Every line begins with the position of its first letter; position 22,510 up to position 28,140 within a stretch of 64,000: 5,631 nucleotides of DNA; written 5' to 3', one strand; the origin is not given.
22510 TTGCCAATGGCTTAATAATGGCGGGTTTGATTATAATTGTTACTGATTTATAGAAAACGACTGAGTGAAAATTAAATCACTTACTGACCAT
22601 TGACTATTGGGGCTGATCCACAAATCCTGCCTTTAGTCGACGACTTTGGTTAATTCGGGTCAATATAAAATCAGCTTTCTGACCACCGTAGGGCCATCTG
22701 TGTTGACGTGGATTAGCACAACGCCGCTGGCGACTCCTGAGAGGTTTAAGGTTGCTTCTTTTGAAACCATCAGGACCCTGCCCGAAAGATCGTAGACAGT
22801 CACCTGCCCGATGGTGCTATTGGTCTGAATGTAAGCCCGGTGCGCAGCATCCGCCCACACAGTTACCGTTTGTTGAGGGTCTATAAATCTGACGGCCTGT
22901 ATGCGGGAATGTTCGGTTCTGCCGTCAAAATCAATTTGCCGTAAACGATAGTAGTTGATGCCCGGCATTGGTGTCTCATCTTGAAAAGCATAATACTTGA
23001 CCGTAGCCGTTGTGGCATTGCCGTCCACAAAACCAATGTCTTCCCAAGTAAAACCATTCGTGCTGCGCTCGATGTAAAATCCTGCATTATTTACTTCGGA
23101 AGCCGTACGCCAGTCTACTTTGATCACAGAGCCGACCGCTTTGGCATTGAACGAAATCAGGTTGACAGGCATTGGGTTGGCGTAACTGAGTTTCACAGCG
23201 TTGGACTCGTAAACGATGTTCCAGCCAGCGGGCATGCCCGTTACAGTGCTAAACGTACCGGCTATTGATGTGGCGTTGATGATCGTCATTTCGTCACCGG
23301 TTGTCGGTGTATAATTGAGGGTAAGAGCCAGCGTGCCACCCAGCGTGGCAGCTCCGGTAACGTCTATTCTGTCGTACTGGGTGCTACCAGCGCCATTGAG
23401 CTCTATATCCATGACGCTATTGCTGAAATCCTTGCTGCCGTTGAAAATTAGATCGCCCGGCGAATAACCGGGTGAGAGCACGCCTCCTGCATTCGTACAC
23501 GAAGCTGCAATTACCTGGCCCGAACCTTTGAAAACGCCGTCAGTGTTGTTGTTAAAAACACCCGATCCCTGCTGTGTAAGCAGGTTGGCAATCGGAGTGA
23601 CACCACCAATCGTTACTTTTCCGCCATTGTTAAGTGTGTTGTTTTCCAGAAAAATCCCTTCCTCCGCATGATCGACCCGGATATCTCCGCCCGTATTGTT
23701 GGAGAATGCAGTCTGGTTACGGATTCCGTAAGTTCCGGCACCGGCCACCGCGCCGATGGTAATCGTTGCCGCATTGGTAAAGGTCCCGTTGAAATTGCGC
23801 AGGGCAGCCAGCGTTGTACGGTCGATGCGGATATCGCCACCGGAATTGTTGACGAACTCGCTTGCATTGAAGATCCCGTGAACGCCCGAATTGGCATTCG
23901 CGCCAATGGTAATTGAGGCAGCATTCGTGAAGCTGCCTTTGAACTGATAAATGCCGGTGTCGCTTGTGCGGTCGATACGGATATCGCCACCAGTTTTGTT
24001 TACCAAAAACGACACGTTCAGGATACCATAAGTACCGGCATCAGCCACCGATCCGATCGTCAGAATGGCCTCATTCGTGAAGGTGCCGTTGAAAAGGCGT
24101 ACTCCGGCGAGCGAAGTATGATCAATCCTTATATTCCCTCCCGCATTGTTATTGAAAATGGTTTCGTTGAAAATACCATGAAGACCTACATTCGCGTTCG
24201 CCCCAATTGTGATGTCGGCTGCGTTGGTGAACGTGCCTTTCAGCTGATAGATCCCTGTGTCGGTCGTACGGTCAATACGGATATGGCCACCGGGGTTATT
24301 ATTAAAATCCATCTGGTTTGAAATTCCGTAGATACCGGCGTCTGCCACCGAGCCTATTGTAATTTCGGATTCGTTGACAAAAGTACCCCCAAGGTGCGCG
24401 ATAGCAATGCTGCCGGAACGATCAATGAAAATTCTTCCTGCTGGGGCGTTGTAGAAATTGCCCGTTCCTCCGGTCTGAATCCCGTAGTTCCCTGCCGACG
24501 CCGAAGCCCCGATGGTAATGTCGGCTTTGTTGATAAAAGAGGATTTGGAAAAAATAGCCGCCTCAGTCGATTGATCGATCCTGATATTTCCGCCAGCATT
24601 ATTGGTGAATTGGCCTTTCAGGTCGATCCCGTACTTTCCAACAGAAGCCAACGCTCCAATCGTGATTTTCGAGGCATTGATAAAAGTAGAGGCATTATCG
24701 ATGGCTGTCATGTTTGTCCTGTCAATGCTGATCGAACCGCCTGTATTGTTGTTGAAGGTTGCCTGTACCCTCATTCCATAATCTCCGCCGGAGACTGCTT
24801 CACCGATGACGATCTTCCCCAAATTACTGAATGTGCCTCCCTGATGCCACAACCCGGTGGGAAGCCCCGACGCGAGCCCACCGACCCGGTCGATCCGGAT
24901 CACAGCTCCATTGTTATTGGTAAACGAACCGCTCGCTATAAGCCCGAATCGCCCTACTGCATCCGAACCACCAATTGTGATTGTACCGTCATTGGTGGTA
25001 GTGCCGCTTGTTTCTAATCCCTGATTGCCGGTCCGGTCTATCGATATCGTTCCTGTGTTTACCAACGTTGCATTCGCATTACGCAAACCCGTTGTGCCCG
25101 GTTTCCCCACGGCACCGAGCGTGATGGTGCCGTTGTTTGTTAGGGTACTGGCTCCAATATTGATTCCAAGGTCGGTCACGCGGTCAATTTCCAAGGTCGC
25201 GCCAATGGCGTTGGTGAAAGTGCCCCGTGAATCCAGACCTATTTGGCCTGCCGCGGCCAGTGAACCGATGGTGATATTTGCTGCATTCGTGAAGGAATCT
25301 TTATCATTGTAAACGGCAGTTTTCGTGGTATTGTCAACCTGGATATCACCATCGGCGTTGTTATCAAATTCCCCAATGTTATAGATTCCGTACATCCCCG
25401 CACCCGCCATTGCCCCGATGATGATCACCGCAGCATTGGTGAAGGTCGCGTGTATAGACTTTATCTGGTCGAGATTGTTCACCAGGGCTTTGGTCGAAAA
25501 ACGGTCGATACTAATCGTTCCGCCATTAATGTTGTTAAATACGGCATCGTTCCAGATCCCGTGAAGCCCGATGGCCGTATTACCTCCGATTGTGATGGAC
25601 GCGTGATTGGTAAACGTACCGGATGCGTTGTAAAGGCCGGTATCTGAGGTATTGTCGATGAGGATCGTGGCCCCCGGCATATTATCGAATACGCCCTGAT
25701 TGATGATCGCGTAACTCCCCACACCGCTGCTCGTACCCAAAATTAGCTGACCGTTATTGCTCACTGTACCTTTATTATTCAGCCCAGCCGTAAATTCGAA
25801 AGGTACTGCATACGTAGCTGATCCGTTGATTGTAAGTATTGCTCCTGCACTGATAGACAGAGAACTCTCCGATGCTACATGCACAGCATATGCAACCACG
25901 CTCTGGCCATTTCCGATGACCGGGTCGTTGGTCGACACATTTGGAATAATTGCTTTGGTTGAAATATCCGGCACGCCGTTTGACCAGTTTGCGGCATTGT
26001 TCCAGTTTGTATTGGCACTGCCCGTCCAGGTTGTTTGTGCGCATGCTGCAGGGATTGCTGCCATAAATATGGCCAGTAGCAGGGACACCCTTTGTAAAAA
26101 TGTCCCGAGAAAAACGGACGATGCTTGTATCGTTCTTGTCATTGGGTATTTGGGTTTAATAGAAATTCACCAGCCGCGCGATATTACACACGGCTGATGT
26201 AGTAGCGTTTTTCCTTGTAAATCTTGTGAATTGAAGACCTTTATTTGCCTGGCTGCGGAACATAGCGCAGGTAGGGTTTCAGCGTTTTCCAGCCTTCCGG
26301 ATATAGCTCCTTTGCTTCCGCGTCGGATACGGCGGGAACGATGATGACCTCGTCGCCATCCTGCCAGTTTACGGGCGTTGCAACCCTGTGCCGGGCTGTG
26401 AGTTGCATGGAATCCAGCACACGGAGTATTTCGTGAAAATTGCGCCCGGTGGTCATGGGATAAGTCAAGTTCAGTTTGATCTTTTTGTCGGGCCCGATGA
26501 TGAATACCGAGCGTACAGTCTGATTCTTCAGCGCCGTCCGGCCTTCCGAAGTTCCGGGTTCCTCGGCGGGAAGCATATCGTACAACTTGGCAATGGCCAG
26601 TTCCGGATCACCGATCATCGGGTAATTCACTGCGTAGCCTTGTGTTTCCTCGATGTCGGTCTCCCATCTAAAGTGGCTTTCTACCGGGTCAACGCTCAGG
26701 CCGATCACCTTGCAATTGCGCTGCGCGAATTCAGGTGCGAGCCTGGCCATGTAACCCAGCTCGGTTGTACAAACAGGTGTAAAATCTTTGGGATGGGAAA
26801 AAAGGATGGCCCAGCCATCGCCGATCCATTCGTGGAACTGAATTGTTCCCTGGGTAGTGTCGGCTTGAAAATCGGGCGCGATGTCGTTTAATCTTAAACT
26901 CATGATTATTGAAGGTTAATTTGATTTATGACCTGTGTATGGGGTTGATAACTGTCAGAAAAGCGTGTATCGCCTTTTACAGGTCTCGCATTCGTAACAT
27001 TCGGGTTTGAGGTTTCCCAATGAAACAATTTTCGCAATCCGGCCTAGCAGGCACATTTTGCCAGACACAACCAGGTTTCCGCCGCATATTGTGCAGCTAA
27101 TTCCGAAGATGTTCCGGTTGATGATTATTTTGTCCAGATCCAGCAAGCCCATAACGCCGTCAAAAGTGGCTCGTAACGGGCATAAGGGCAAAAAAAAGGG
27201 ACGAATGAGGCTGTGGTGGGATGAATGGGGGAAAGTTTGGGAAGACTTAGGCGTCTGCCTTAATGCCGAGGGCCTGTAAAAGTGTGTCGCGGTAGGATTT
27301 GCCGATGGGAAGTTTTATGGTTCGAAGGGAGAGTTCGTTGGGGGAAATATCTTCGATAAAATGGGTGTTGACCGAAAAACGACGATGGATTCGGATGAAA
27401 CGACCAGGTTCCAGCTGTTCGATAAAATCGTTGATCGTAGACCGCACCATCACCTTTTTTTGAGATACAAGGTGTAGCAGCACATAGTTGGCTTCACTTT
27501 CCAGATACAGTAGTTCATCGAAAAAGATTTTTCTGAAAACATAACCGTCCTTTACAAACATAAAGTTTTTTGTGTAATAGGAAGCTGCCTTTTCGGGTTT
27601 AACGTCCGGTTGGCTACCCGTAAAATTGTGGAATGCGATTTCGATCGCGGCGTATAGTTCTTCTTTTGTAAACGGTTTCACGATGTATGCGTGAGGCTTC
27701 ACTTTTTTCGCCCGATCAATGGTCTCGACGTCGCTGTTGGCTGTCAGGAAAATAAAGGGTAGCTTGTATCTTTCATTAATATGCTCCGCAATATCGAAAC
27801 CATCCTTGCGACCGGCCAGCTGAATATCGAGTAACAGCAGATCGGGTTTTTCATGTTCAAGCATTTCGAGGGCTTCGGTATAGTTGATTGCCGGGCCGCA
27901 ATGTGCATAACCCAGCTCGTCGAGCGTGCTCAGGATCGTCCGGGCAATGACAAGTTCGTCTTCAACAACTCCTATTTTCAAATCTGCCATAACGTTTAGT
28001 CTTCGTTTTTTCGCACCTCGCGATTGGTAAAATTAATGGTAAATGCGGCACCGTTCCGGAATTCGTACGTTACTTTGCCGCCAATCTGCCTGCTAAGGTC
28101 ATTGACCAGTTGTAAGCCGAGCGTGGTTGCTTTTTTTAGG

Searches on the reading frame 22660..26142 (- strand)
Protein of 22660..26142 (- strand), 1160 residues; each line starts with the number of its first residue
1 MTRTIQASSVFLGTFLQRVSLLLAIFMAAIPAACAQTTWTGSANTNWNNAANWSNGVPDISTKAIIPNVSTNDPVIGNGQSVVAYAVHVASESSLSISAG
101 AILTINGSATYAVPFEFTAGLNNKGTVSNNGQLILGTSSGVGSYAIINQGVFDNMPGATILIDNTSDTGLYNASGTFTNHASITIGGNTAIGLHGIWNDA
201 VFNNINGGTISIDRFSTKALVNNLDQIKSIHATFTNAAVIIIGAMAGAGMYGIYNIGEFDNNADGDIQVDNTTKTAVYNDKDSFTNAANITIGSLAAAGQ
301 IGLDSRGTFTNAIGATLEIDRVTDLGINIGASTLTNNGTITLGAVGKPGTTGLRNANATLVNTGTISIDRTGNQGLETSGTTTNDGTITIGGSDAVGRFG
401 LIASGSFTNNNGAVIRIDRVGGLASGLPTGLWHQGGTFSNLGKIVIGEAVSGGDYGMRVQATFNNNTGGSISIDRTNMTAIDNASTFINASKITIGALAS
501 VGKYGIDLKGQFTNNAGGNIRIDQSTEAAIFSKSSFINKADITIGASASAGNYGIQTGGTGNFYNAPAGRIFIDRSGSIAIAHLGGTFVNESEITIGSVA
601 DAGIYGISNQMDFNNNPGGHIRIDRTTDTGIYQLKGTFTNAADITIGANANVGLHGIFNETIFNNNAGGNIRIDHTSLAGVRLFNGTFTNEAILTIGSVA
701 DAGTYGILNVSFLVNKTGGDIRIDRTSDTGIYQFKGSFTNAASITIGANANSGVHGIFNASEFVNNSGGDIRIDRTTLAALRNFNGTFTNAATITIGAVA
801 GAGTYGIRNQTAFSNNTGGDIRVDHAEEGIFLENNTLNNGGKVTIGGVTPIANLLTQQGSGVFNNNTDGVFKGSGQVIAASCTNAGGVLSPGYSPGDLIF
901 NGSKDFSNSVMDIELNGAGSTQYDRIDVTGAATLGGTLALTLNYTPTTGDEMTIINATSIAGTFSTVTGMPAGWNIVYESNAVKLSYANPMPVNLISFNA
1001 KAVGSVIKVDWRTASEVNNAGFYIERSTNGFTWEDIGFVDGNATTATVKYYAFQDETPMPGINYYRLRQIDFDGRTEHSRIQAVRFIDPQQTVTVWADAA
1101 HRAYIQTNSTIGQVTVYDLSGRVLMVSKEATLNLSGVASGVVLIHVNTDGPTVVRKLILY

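Call 24: search_protein_families(library=pfam, proteins=[window:22660-26142:-], max_evalue=0.1)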
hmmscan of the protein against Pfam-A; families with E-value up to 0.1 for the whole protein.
window:22660-26142:- (1160 aa): 1 family
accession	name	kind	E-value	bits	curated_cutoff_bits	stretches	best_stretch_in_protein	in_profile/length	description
PF18962.6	Por_Secre_tail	-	0.0018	19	27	1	1108-1158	18-74/75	Secretion system C-terminal sorting domain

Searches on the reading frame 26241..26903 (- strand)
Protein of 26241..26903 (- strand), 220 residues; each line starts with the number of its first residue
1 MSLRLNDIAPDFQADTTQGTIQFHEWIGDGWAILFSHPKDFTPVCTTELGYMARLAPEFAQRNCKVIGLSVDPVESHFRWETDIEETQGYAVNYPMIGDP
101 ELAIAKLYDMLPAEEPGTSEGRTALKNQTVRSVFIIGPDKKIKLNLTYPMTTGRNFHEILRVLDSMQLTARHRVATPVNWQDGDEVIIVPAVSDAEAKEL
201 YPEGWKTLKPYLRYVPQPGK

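Call 24: search_protein_families(library=pfam, proteins=[window:26241-26903:-], max_evalue=0.1)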
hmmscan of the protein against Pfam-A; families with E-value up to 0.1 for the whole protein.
window:26241-26903:- (220 aa): 3 families
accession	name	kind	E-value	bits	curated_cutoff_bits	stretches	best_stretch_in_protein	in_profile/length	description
PF00578.27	AhpC-TSA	-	1.3e-29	103.1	26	1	6-143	2-122/124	AhpC/TSA family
PF10417.14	1-cysPrx_C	-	7.6e-12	45.5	21.1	1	166-204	2-41/41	C-terminal domain of 1-Cys peroxiredoxin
PF08534.16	Redoxin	-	6.1e-09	36.3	26.6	1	6-151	3-137/148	Redoxin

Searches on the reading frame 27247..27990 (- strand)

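Call 24: search_protein_families(library=pfam, proteins=[window:27247-27990:-], max_evalue=0.1)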
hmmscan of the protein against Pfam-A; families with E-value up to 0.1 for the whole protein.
window:27247-27990:- (247 aa): 3 families
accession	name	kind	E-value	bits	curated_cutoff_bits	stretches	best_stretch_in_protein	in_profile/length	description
PF00072.30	Response_reg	-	4.4e-21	75.6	30.2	1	7-117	2-111/111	Response regulator receiver domain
PF04397.21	LytTR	-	2.2e-15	57.1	22.6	1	154-241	5-97/98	LytTr DNA-binding domain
PF20274.4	cREC_REC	-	0.00016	22.7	27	1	35-79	19-64/88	Cyclic-phosphate processing Receiver domain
